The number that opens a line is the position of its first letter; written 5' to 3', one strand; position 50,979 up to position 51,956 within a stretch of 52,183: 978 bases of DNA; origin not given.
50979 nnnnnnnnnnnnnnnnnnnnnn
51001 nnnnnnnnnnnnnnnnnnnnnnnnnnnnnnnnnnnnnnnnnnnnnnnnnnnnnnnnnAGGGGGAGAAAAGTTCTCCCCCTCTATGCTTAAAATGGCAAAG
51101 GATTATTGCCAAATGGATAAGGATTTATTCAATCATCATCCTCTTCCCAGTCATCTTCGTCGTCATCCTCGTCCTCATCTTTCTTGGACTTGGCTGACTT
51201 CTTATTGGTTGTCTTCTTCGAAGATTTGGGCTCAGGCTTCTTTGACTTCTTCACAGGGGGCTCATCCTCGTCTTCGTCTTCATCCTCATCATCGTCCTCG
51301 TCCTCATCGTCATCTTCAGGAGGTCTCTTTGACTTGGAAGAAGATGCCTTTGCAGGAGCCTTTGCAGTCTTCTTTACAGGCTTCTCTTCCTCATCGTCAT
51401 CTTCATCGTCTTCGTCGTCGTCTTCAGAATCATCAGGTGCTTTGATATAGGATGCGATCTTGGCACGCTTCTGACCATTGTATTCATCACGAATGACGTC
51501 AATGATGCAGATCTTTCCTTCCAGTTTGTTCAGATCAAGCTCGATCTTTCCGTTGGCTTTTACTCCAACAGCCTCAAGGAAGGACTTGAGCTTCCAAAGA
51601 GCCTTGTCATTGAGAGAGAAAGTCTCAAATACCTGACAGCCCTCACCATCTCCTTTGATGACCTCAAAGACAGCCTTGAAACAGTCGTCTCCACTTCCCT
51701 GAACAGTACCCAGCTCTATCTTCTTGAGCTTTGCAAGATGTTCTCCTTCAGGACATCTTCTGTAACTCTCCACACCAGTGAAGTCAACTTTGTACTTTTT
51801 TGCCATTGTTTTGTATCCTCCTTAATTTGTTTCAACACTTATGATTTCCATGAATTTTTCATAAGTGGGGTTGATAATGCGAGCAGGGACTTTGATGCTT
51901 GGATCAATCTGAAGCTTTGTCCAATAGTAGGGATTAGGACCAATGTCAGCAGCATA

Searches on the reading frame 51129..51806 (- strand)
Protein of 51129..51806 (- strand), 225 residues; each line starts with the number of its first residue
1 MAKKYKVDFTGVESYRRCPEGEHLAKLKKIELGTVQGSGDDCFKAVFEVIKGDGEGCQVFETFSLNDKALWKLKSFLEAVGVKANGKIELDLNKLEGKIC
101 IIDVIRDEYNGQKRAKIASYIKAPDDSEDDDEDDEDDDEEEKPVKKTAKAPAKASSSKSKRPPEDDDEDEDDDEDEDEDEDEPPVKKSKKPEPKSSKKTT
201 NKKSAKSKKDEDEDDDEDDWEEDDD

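Call 22: search_protein_families(library=pfam, proteins=[window:51129-51806:-], max_evalue=0.01)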
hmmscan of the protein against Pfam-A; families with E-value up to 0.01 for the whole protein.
window:51129-51806:- (225 aa): 1 family
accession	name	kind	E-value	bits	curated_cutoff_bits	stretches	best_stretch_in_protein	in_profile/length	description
PF05037.18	DUF669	-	0.0002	21.9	21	1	7-120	3-128/138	Protein of unknown function (DUF669)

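Call 90: search_protein_families(library=ncbifam, proteins=[window:51129-51806:-], max_evalue=0.01)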
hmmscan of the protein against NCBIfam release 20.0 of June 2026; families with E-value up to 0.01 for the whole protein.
window:51129-51806:- (225 aa): 1 family
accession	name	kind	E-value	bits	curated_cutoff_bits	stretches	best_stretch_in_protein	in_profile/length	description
NF046043.1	rep_init_NGO0469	equivalog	9.3e-06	25.3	75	1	15-128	3-133/171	phage replication initiation protein, NGO0469 family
